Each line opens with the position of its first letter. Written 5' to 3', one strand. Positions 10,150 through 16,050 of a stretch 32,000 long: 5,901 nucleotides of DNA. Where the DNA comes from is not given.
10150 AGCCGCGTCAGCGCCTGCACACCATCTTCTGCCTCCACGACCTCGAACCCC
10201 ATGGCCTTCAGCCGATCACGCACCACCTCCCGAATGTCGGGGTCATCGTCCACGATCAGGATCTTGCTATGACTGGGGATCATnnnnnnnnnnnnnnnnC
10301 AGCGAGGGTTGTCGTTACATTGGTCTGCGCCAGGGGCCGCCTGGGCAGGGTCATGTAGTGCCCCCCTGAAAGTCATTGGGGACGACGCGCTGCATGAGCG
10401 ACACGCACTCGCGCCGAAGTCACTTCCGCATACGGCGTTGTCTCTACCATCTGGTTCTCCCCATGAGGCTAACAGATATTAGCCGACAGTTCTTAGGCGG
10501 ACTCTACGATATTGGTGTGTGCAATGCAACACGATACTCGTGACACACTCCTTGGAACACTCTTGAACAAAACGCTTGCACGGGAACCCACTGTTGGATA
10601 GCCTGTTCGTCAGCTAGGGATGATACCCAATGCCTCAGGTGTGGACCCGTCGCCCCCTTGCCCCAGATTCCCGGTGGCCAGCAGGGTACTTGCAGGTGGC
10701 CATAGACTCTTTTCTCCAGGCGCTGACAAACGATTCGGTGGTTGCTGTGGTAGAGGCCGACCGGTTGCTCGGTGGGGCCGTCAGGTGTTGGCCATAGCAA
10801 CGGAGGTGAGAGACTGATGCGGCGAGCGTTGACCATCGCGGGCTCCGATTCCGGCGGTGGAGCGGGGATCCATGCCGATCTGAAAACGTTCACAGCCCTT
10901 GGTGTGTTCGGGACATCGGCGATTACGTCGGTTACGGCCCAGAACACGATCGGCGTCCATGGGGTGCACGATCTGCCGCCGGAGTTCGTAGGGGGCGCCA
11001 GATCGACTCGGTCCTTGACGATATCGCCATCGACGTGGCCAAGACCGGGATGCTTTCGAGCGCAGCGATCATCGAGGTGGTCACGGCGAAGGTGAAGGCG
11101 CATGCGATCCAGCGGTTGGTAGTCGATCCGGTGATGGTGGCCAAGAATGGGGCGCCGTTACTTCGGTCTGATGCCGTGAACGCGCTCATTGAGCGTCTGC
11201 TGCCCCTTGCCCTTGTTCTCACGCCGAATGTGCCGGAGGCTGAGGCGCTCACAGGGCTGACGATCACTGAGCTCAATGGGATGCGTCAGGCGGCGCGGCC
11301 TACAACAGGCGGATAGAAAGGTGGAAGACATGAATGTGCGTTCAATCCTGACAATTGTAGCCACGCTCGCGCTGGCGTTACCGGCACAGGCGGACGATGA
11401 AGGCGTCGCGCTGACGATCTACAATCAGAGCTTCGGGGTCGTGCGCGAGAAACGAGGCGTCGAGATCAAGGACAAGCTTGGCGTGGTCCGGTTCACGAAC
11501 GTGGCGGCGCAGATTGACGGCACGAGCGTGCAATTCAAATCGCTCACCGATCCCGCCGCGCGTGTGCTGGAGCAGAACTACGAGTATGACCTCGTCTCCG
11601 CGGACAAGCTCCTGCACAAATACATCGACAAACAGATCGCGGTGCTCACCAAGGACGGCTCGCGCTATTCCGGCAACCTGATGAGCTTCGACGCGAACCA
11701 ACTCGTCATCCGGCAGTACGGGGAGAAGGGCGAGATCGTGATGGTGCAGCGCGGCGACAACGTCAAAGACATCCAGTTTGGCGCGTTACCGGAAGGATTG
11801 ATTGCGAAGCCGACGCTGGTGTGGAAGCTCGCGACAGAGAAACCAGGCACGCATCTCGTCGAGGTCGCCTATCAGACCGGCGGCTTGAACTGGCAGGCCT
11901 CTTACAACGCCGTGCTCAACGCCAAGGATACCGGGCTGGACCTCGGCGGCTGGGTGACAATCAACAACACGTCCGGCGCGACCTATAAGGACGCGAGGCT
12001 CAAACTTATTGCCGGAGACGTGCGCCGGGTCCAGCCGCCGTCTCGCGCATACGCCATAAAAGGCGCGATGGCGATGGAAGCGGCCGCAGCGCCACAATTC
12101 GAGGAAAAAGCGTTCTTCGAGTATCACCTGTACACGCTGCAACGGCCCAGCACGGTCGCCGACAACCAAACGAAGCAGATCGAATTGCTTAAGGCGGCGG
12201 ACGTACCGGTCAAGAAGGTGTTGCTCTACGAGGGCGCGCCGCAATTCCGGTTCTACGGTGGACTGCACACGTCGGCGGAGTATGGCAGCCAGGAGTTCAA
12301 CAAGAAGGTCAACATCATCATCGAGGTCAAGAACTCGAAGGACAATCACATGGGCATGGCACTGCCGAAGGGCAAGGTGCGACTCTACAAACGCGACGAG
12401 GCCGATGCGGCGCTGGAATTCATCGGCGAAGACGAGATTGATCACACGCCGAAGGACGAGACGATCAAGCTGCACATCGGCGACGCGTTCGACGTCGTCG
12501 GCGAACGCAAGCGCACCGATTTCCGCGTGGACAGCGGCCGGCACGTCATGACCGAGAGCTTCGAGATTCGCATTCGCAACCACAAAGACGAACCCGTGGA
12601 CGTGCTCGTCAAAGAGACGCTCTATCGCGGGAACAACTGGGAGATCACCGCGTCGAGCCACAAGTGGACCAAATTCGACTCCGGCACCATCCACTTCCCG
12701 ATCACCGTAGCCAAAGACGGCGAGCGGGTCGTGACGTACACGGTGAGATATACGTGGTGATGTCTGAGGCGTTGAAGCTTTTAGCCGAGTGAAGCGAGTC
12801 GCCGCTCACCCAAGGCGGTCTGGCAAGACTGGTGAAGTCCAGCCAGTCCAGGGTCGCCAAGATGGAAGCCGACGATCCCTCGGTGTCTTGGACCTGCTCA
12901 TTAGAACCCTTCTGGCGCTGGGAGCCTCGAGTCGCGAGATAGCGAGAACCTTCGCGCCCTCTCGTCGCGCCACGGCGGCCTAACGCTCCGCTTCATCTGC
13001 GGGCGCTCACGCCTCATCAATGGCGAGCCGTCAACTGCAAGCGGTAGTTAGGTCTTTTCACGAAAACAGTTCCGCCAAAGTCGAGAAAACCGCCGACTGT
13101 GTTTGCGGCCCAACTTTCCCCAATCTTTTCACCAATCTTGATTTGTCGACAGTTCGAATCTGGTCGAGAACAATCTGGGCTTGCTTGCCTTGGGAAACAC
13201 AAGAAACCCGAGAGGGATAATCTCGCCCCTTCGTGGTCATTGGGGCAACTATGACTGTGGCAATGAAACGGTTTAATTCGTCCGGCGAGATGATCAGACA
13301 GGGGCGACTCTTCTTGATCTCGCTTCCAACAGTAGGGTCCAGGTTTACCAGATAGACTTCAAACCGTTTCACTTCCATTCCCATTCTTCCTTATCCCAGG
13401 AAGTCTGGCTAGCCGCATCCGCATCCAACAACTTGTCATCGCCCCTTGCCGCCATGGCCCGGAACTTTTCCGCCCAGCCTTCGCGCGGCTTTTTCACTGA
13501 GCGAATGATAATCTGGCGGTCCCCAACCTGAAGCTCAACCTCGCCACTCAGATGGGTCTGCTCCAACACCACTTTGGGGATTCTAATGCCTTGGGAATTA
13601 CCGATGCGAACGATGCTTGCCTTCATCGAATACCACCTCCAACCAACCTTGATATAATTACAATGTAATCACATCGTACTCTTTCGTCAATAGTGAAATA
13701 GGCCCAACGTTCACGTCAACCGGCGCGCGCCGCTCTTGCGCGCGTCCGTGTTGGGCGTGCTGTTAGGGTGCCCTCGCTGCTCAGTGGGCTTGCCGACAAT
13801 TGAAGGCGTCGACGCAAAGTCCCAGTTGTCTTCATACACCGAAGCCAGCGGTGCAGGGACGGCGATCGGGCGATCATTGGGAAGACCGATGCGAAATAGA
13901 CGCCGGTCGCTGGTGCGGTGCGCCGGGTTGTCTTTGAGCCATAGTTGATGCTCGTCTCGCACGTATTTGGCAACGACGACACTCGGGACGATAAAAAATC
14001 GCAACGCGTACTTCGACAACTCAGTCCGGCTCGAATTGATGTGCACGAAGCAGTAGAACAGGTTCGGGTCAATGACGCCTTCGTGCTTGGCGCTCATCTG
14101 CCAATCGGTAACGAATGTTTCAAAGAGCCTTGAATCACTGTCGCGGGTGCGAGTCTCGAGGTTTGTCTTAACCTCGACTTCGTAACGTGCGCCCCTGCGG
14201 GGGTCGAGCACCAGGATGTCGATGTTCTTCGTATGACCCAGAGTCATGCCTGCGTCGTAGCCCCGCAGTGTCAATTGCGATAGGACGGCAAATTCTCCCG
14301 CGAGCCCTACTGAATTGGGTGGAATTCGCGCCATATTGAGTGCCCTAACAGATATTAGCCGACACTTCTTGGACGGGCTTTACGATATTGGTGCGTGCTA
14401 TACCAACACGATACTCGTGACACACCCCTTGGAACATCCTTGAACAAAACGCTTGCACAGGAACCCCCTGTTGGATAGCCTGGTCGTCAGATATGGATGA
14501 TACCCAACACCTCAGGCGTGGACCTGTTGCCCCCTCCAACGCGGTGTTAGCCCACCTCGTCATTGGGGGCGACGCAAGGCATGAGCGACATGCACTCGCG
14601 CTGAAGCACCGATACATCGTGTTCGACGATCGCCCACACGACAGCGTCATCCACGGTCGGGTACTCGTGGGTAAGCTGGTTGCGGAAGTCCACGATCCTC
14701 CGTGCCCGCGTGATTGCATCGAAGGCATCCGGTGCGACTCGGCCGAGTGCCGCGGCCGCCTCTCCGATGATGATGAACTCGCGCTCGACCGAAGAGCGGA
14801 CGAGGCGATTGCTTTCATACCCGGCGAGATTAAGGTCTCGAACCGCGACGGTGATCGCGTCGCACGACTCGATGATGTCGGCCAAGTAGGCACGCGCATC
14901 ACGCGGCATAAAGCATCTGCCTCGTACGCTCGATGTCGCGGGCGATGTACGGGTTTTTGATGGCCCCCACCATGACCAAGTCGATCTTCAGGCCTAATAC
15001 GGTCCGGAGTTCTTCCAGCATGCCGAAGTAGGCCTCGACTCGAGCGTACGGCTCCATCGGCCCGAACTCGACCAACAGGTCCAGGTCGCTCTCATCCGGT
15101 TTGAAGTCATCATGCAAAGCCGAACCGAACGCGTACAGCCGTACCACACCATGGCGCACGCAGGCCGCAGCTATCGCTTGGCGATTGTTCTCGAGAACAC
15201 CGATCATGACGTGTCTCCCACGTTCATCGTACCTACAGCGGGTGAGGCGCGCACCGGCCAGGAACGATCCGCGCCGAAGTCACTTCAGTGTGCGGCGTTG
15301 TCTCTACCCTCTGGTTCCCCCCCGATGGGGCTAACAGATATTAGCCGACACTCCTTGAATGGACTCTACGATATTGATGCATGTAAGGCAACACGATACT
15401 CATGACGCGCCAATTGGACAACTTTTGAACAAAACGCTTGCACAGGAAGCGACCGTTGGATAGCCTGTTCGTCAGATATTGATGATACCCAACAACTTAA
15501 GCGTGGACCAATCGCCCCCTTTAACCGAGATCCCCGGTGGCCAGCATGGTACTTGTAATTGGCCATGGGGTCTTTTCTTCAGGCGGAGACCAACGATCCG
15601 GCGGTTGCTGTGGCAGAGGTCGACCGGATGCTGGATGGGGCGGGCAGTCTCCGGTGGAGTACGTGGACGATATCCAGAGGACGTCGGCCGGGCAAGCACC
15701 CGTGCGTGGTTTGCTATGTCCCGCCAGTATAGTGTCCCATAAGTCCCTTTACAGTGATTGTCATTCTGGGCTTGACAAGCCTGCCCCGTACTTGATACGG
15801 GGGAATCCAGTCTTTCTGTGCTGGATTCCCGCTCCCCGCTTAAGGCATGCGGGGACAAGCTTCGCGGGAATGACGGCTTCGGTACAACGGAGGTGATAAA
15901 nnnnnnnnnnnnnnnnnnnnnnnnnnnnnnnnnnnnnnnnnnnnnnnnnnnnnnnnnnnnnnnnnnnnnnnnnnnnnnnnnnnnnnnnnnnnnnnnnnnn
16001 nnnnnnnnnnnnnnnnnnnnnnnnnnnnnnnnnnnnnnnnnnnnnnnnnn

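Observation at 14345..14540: Three copies of an unclassified ~190-bp conserved non-coding element, possibly a structured RNA or a portable promoter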

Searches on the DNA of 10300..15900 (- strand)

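Call 7: search_rna_families(source=window, start=10300, end=15900, threshold=evalue, max_evalue=10, show_alignments=3)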
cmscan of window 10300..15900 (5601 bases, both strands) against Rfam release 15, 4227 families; matches with E-value up to 10: 3.
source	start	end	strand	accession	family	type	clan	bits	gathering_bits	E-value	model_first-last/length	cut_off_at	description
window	15782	15835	-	RF03015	Transposase-2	Gene; sRNA;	-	22.6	42.7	0.27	1-69/69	no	Transposase-2 RNA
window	14061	14109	+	RF02793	asR3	Gene; antisense;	-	19.1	46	8.1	1-57/57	no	Pyrobaculum asRNA3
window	14510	14567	-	RF01276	sR53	Gene; snRNA; snoRNA; CD-box;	-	14.8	49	5.8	1-60/60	no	Small nucleolar RNA sR53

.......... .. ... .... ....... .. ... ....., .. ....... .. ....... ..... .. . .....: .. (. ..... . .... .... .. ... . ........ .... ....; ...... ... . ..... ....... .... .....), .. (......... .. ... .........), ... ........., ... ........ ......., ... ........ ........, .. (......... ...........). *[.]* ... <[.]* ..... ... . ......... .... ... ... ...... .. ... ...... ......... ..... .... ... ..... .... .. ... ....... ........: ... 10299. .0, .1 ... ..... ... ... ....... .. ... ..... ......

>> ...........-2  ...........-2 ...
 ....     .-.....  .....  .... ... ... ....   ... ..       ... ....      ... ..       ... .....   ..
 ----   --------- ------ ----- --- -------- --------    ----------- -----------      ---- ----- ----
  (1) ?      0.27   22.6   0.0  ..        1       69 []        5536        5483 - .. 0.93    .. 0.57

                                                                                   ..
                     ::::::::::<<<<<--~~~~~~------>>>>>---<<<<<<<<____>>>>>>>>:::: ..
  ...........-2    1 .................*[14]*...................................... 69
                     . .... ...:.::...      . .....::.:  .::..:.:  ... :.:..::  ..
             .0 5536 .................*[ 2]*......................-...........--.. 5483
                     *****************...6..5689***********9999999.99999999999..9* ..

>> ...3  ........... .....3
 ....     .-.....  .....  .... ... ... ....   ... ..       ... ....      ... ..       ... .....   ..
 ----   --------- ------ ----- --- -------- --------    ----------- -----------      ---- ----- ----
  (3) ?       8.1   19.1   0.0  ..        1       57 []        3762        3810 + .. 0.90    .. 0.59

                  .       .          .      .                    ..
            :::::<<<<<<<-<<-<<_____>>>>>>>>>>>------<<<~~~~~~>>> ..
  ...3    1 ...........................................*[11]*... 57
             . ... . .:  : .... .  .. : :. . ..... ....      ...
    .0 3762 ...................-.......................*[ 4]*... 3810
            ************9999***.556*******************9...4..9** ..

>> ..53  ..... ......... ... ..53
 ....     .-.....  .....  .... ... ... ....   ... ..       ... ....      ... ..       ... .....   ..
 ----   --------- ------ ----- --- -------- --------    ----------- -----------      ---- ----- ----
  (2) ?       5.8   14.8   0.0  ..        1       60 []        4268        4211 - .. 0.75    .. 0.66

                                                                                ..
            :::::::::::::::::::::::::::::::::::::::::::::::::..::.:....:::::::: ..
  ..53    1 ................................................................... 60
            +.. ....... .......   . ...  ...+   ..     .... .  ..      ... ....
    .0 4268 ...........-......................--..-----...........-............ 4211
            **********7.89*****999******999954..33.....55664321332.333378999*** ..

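Call 79: build_rna_model(alignment_id=A4)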
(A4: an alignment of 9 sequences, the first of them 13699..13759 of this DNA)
Model R1 built from alignment A4 (9 sequences, 84 columns); structure: RNAalifold consensus.
model positions 74; base pairs 13; branch points 0; effective number of sequences 9; information 0.701 bits per position. Calibrated on 0.2 Mb of random sequence (short: E-values are rough).
structure used (alignment columns):
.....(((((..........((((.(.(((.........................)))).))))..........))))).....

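Call 80: search_with_rna_model(model_id=R1, sources=[window, L003, L008, L010, L016, L020, L021, L022, L026, L027, L028, L030, L031, L001, L002, L004, L005, L006, L007, L009, L011], max_evalue=5, show_alignments=0)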
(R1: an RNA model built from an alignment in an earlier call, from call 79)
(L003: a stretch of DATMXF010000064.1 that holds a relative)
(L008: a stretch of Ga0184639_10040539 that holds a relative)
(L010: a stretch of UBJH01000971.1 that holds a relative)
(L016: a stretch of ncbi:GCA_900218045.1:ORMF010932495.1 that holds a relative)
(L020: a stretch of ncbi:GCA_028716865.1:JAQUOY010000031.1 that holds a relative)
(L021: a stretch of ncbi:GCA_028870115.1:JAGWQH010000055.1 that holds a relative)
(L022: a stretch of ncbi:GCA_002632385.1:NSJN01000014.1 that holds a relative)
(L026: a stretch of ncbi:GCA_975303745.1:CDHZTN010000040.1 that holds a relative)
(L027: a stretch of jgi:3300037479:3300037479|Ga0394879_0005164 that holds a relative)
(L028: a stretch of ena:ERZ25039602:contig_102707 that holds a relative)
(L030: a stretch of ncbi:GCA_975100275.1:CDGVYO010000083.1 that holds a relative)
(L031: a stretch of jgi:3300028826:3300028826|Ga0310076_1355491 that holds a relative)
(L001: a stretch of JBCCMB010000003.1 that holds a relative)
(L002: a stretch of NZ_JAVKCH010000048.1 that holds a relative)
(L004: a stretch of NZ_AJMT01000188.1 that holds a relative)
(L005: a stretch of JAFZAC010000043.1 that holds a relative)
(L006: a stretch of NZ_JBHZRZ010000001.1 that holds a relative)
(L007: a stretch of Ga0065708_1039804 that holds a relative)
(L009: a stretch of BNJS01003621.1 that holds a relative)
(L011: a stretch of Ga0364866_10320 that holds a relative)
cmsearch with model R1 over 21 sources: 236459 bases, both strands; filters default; matches with E-value up to 5: 15.
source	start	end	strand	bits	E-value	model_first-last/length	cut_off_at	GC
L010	7398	7476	-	71.6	7.7e-14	1-74/74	no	0.73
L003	1461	1539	+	67.8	5.7e-13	1-74/74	no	0.7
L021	5617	5689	-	66.5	1.1e-12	1-74/74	no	0.63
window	12975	13056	-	59.9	3.8e-11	1-74/74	no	0.61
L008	1182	1259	-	59.2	5.5e-11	1-74/74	no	0.64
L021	6832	6896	-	59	6.3e-11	1-74/74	no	0.75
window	13699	13759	-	43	3e-07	1-74/74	no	0.7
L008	257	327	-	42.9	3.2e-07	1-74/74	no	0.69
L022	6334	6399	-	39.6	1.8e-06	1-74/74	no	0.67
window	31519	31590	+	36.4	1e-05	1-74/74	no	0.64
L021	6832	6896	+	18.4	0.14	1-74/74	no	0.75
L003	2672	2736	+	18.1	0.16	1-74/74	no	0.55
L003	1461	1539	-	13.9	1.5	1-74/74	no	0.7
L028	9790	9894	+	13.5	1.9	1-74/74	no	0.7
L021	9807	9835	-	12.1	3.9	1-74/74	no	0.55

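Call 92: search_with_rna_model(model_id=R1, source=L021, start=2000, end=8100, filters=off, max_evalue=10)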
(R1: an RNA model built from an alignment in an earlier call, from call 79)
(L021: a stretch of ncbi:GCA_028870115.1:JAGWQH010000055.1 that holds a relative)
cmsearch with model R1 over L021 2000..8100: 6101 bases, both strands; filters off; matches with E-value up to 10: 25.
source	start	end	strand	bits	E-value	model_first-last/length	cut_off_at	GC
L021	5617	5689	-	66.5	2.9e-14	1-74/74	no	0.63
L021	6832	6896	-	59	1.6e-12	1-74/74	no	0.75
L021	6832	6896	+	18.4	0.0036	1-74/74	no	0.75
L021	5617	5689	+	14.1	0.035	1-74/74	no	0.63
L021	4538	4585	+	7.9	0.94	1-74/74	no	0.65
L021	6218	6239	+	7.7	1.1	1-74/74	no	0.5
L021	7784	7807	+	7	1.5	1-74/74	no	0.5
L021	3900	4019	-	6.6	1.9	1-74/74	no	0.62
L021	4280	4303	+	5.9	2.7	1-74/74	no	0.54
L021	5337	5404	-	5.8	2.8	1-74/74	no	0.59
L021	2205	2270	+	5.8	2.9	1-74/74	no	0.64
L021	6971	7030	-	5.6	3.1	1-74/74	no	0.55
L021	6583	6600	-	5.2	3.9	1-74/74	no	0.78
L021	3900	3920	+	4.5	5.8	1-74/74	no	0.52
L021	4280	4303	-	4.5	5.8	1-74/74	no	0.54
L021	7784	7807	-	4.1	7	1-74/74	no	0.5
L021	6476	6504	+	4.1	7.1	1-74/74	no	0.76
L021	2164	2193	+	3.9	7.7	1-74/74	no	0.77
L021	4115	4135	+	3.9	8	1-74/74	no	0.62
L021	5439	5459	+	3.8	8.3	1-74/74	no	0.71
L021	5742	5797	-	3.8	8.4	1-74/74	no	0.55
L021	4714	4768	+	3.7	8.8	1-74/74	no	0.65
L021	7074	7097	+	3.7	8.9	1-74/74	no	0.5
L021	5723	5737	-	3.5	9.7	1-74/74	no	0.73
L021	2164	2193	-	3.5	9.8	1-74/74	no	0.77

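Call 93: search_with_rna_model(model_id=R1, source=L020, start=1, end=2200, filters=off, max_evalue=10)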
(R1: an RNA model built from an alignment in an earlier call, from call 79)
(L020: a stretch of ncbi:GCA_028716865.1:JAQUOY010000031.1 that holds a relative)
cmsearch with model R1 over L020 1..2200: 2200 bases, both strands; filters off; matches with E-value up to 10: 16.
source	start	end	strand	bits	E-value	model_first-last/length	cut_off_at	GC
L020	1852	1875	+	7.1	0.52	1-74/74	no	0.54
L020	1240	1298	+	6.9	0.57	1-74/74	no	0.61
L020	45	155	+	6.4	0.77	1-74/74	no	0.57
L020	276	350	+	5.5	1.2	1-74/74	no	0.67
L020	1852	1875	-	5.2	1.4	1-74/74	no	0.54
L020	1087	1119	-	4.1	2.6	1-74/74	no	0.61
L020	1330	1360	-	2.9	4.9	1-74/74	no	0.61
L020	1306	1375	+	2.8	5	1-74/74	no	0.64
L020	1713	1791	-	2.8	5.1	1-74/74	no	0.62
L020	1087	1150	+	2.7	5.3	1-74/74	no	0.58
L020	1622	1680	+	2.7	5.5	1-74/74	no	0.68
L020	276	317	-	1.8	8.5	1-74/74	no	0.64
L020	507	596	-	1.7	8.9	1-74/74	no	0.61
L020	1622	1680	-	1.7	8.9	1-74/74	no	0.68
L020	708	724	-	1.7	9.1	1-74/74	no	0.47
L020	1364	1375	-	1.6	9.5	1-74/74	no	0.83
